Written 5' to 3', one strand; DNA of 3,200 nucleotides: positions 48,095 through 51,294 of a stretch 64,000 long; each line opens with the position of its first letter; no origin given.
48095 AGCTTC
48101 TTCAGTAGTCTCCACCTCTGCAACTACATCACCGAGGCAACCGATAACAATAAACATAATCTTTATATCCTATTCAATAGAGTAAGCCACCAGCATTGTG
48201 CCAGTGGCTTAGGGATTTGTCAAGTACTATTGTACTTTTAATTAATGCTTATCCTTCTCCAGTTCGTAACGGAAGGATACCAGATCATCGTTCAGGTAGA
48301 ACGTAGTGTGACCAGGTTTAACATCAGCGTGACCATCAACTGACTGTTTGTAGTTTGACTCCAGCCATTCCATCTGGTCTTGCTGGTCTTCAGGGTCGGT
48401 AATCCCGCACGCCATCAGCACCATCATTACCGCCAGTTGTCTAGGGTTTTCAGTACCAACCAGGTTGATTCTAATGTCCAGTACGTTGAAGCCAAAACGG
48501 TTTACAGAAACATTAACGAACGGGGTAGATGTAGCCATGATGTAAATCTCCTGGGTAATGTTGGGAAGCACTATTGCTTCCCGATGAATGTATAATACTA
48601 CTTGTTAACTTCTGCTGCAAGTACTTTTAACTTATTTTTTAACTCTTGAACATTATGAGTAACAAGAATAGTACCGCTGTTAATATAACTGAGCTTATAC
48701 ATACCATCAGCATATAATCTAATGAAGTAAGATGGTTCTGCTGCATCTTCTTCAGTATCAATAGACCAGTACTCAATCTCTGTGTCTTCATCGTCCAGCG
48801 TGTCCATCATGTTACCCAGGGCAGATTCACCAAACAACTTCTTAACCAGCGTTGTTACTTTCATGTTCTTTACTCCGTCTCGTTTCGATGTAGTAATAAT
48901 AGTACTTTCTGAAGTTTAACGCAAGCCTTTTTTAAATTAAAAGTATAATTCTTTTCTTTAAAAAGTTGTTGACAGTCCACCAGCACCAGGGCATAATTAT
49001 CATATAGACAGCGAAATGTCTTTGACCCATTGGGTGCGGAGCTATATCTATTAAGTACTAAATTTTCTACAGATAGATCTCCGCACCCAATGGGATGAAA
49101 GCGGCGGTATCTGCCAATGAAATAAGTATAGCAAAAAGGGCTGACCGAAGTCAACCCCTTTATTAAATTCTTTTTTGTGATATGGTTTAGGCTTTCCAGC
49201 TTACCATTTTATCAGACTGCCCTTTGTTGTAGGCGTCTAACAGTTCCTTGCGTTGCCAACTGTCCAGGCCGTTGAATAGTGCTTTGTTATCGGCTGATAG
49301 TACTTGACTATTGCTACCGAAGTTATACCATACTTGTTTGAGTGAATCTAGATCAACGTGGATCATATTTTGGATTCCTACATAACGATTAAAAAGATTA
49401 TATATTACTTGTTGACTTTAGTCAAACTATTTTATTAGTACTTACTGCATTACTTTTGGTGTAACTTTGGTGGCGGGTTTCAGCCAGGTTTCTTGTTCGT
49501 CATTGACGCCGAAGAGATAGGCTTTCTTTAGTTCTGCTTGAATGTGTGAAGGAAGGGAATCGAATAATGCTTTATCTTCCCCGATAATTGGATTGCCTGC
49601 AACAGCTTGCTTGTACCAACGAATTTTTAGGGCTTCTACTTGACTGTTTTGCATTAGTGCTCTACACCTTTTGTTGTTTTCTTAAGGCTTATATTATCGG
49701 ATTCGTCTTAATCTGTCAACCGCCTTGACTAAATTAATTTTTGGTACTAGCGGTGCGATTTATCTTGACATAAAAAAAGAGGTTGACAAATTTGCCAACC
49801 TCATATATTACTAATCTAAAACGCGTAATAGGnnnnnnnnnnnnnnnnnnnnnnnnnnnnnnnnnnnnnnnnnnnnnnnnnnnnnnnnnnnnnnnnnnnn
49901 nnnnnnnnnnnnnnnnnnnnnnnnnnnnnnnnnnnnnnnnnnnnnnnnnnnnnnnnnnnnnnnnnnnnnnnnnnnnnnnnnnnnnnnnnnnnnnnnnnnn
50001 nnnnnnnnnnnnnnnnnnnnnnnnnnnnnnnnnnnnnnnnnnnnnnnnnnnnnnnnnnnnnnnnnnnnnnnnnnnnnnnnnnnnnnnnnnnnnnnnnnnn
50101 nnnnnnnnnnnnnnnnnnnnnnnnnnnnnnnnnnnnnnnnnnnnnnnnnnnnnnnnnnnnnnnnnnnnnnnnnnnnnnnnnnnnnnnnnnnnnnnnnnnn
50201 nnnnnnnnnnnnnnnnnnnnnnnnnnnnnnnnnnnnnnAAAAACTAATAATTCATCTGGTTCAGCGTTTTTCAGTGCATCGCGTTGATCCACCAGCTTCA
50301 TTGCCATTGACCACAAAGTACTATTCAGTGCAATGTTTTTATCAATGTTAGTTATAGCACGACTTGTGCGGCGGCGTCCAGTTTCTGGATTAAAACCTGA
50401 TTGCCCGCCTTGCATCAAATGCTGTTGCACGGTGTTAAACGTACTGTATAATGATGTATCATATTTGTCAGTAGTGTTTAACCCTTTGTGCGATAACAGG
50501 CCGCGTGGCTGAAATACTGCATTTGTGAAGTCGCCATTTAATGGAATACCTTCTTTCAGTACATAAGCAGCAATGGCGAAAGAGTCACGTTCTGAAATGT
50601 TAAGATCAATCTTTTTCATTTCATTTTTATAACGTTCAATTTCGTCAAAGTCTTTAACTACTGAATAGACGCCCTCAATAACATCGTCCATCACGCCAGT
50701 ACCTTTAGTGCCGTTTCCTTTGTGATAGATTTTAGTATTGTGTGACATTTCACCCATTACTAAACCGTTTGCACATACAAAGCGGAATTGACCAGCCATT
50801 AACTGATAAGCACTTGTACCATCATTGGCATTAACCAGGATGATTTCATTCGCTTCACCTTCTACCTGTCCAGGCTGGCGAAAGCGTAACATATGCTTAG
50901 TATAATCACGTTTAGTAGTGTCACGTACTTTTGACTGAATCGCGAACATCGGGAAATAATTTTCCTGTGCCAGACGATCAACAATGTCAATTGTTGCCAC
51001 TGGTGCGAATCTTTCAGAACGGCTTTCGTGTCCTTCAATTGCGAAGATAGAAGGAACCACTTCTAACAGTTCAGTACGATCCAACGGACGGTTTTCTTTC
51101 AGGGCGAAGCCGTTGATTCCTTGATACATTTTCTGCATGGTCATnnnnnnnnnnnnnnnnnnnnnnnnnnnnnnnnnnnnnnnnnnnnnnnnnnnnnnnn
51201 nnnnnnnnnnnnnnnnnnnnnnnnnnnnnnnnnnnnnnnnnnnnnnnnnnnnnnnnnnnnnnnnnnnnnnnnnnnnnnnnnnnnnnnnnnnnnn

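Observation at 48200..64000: Hyperplastic region built from repeated promoter/stem-loop/terminator cassettes (PeSL-like mobile regulatory elements)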

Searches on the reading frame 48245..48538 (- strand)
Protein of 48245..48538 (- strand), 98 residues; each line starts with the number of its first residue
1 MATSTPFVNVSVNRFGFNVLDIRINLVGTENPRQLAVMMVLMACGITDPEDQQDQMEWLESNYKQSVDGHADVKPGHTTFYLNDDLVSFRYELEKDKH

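Call 53: search_protein_families(library=pfam, max_evalue=0.01, proteins=[window:48245-48538:-])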
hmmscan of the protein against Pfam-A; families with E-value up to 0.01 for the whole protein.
window:48245-48538:- (98 aa): 0 families

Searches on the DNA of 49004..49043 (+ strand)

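Call 67: build_rna_model(alignment_id=A2, structure=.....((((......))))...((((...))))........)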
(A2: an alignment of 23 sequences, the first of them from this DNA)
Model R1 built from alignment A2 (23 sequences, 41 columns); structure: as given.
model positions 39; base pairs 8; branch points 1; effective number of sequences 23; information 1.071 bits per position. Calibrated on 0.2 Mb of random sequence (short: E-values are rough).
structure used (alignment columns):
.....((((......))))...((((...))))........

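Call 68: search_with_rna_model(model_id=R1, sources=[window, L001, L002, L003, L004, L005, L006, L007, L009, L033, L043, L049, L057, L060, L071, L074, L077, L107], max_evalue=0.1)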
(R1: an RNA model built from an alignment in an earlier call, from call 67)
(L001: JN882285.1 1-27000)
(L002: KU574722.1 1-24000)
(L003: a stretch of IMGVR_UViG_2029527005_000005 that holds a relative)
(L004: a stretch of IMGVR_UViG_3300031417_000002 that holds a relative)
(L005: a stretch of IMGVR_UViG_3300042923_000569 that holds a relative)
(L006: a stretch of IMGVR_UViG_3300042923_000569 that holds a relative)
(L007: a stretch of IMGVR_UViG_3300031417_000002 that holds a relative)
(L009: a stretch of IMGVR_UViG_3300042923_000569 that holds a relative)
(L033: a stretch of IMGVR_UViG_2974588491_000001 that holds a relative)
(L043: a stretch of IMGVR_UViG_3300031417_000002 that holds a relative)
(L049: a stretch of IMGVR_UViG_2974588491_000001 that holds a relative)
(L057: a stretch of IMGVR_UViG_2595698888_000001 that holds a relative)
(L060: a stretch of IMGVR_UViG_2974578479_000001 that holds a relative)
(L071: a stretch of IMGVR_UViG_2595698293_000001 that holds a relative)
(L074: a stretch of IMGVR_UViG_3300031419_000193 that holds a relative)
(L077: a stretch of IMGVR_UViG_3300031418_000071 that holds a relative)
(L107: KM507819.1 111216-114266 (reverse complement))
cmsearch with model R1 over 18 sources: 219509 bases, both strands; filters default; matches with E-value up to 0.1: 81.
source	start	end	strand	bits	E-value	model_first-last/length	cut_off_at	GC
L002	987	1025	+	56.1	2.5e-11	1-39/39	no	0.59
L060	3693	3731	+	55.8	3e-11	1-39/39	no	0.56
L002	3869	3907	-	54.3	7e-11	1-39/39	no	0.51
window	62260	62298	-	53.3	1.2e-10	1-39/39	no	0.59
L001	6669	6707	-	53.1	1.3e-10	1-39/39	no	0.56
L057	431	469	-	53.1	1.3e-10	1-39/39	no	0.56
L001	3768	3806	+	52.3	2.2e-10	1-39/39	no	0.62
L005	4406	4444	+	51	4.5e-10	1-39/39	no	0.46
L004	5019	5057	+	50.7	5.3e-10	1-39/39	no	0.56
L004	135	173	-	49.8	8.7e-10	1-39/39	no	0.49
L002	3797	3835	+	49.8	9e-10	1-39/39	no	0.56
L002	1059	1097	-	49.6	9.9e-10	1-39/39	no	0.56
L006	8521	8559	+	49.5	1e-09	1-39/39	no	0.46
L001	23587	23625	+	49.5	1.1e-09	1-39/39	no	0.51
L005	299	337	-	48.5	1.8e-09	1-39/39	no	0.49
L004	63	101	+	48.1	2.4e-09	1-39/39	no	0.56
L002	20891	20929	-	47.4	3.4e-09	1-39/39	no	0.56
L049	8854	8892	-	47.4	3.4e-09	1-39/39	no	0.56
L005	4478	4516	-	47.2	3.9e-09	1-39/39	no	0.59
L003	2854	2892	-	46.9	4.6e-09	1-39/39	no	0.54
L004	2890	2928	-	46.6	5.4e-09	1-39/39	no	0.59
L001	3840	3878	-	46.5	5.9e-09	1-39/39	no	0.59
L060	1065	1103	-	44.4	1.9e-08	1-39/39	no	0.56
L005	1672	1710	+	44.4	1.9e-08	1-39/39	no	0.59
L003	8029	8067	+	44.2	2.2e-08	1-39/39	no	0.59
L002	15210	15248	+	42.8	4.7e-08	1-39/39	no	0.51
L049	3173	3211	+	42.8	4.7e-08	1-39/39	no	0.51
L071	790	828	+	42.7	5.1e-08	1-39/39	no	0.54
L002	10228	10266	-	42.4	5.9e-08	1-39/39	no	0.51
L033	5421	5459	-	42.4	5.9e-08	1-39/39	no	0.51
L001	6597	6635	+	42.3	6.1e-08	1-39/39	no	0.56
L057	359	397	+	42.3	6.1e-08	1-39/39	no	0.56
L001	12867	12905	-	42.3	6.3e-08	1-39/39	no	0.46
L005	1744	1782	-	41.7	8.5e-08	1-39/39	no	0.59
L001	22950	22988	-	40.3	1.9e-07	1-39/39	no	0.54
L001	19410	19448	+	39.8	2.6e-07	1-39/39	no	0.46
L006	93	131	+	39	4e-07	1-39/39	no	0.59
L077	5152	5190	-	38.6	5e-07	1-39/39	no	0.54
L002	6530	6568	+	38.5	5.4e-07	1-39/39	no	0.56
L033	1723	1761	+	38.5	5.4e-07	1-39/39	no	0.56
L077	1430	1468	+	38.4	5.5e-07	1-39/39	no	0.54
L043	1535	1573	-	38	7.2e-07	1-39/39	no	0.51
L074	3600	3638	-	38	7.2e-07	1-39/39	no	0.51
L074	1072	1110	+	37.3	1.1e-06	1-39/39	no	0.54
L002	17427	17465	+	37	1.2e-06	1-39/39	no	0.46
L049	5390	5428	+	37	1.2e-06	1-39/39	no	0.46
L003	8119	8157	-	36.4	1.8e-06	1-39/39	no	0.56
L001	22878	22916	+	35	3.9e-06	1-39/39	no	0.59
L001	17327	17365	+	32.9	1.3e-05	1-39/39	no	0.49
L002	8453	8486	+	32.6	1.5e-05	1-39/39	no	0.44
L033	3646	3679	+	32.6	1.5e-05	1-39/39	no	0.44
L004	2818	2856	+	31.6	2.6e-05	1-39/39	no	0.59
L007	4099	4137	-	31.6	2.7e-05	1-39/39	no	0.46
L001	10691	10724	+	31.5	2.8e-05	1-39/39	no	0.5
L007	8348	8386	+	31.5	2.8e-05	1-39/39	no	0.51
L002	20819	20857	+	31.3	3.1e-05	1-39/39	no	0.62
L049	8782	8820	+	31.3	3.1e-05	1-39/39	no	0.62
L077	3950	3988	-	31.3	3.2e-05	1-39/39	no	0.49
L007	9550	9588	+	30.5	4.9e-05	1-39/39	no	0.51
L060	3765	3803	-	29.5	8.6e-05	1-39/39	no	0.51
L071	5309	5348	+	29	0.00012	1-39/39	no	0.52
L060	976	1013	+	28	0.00021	1-39/39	no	0.45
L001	17888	17926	+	26.4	0.0005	1-39/39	no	0.46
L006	11000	11039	-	26.4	0.00052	1-39/39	no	0.5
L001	8828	8866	+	26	0.00063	1-39/39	no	0.46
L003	145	183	-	24.8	0.0012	1-39/39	no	0.51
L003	6264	6302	+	24.7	0.0014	1-39/39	no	0.44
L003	4485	4518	+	21.9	0.0064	1-39/39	no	0.47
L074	3530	3566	+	21.4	0.0085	1-39/39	no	0.57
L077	1502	1538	-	21.4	0.0085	1-39/39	no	0.57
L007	1977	2016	+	21.2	0.0097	1-39/39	no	0.52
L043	1465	1501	+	20.6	0.013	1-39/39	no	0.59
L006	3805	3844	-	20.6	0.014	1-39/39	no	0.47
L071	3431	3469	+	20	0.019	1-39/39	no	0.36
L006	165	203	-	17.7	0.072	1-39/39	no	0.49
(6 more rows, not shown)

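Call 71: search_with_rna_model(model_id=R1, sources=[window, L001, L002, L003, L004, L005, L006, L007, L009, L043, L060, L071], max_evalue=0.001, make_alignment=true)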
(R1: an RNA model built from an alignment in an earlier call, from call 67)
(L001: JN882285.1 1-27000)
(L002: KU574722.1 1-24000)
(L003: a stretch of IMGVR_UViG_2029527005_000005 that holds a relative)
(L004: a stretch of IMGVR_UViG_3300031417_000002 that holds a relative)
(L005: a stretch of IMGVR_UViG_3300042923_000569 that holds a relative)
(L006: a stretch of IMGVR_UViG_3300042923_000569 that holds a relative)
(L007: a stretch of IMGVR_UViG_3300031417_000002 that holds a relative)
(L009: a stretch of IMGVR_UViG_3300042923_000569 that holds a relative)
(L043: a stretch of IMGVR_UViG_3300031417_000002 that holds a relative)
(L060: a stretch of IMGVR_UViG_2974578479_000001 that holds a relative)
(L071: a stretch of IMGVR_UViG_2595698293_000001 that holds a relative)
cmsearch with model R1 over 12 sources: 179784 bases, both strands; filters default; matches with E-value up to 0.001: 56.
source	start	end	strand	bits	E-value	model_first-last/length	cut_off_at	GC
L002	987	1025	+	56.1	2e-11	1-39/39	no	0.59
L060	3693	3731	+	55.8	2.5e-11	1-39/39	no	0.56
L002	3869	3907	-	54.3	5.7e-11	1-39/39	no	0.51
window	62260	62298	-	53.3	9.9e-11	1-39/39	no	0.59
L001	6669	6707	-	53.1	1.1e-10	1-39/39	no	0.56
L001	3768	3806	+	52.3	1.8e-10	1-39/39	no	0.62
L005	4406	4444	+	51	3.7e-10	1-39/39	no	0.46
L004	5019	5057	+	50.7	4.3e-10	1-39/39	no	0.56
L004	135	173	-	49.8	7.1e-10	1-39/39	no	0.49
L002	3797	3835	+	49.8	7.4e-10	1-39/39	no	0.56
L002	1059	1097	-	49.6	8.1e-10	1-39/39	no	0.56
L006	8521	8559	+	49.5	8.4e-10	1-39/39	no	0.46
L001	23587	23625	+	49.5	8.8e-10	1-39/39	no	0.51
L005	299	337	-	48.5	1.5e-09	1-39/39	no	0.49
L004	63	101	+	48.1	1.9e-09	1-39/39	no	0.56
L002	20891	20929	-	47.4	2.8e-09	1-39/39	no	0.56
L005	4478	4516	-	47.2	3.2e-09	1-39/39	no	0.59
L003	2854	2892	-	46.9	3.7e-09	1-39/39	no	0.54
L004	2890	2928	-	46.6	4.5e-09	1-39/39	no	0.59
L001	3840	3878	-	46.5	4.8e-09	1-39/39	no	0.59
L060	1065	1103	-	44.4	1.5e-08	1-39/39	no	0.56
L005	1672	1710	+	44.4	1.6e-08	1-39/39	no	0.59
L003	8029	8067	+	44.2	1.8e-08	1-39/39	no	0.59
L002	15210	15248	+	42.8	3.8e-08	1-39/39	no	0.51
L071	790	828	+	42.7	4.2e-08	1-39/39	no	0.54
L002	10228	10266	-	42.4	4.8e-08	1-39/39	no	0.51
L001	6597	6635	+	42.3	5e-08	1-39/39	no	0.56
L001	12867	12905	-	42.3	5.1e-08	1-39/39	no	0.46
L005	1744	1782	-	41.7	7e-08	1-39/39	no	0.59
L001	22950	22988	-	40.3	1.6e-07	1-39/39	no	0.54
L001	19410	19448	+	39.8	2.1e-07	1-39/39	no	0.46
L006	93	131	+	39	3.3e-07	1-39/39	no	0.59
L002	6530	6568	+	38.5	4.4e-07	1-39/39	no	0.56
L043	1535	1573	-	38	5.9e-07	1-39/39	no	0.51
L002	17427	17465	+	37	1e-06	1-39/39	no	0.46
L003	8119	8157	-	36.4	1.4e-06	1-39/39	no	0.56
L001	22878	22916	+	35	3.2e-06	1-39/39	no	0.59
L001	17327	17365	+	32.9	1.1e-05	1-39/39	no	0.49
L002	8453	8486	+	32.6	1.2e-05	1-39/39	no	0.44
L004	2818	2856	+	31.6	2.2e-05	1-39/39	no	0.59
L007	4099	4137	-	31.6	2.2e-05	1-39/39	no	0.46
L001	10691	10724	+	31.5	2.3e-05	1-39/39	no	0.5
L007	8348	8386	+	31.5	2.3e-05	1-39/39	no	0.51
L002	20819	20857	+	31.3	2.5e-05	1-39/39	no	0.62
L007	9550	9588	+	30.5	4e-05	1-39/39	no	0.51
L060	3765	3803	-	29.5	7.1e-05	1-39/39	no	0.51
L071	5309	5348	+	29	9.4e-05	1-39/39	no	0.52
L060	976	1013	+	28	0.00017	1-39/39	no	0.45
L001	17888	17926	+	26.4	0.00041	1-39/39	no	0.46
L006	11000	11039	-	26.4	0.00042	1-39/39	no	0.5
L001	8828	8866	+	26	0.00052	1-39/39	no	0.46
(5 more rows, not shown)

Alignment A4: 56 matches aligned to the model, 43 columns, each read 5' to 3' on its own strand. Consensus structure (alignment columns), stored with it:
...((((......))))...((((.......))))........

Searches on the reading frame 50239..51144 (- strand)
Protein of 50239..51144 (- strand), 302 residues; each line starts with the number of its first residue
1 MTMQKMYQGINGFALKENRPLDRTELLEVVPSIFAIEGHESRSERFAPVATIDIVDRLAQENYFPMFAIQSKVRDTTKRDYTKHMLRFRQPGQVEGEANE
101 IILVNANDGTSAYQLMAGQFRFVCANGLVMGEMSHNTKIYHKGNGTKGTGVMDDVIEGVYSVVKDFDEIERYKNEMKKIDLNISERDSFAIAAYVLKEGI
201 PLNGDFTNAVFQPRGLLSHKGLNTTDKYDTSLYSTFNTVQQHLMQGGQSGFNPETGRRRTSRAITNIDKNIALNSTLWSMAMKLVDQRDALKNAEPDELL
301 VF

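Call 52: search_protein_families(library=pfam, max_evalue=0.01, proteins=[window:50239-51144:-])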
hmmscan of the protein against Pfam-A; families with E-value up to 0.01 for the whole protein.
window:50239-51144:- (302 aa): 1 family
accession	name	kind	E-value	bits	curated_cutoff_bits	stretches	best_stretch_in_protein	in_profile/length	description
PF06067.16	DUF932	-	5.9e-31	108.4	23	1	39-278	2-227/227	Domain of unknown function (DUF932)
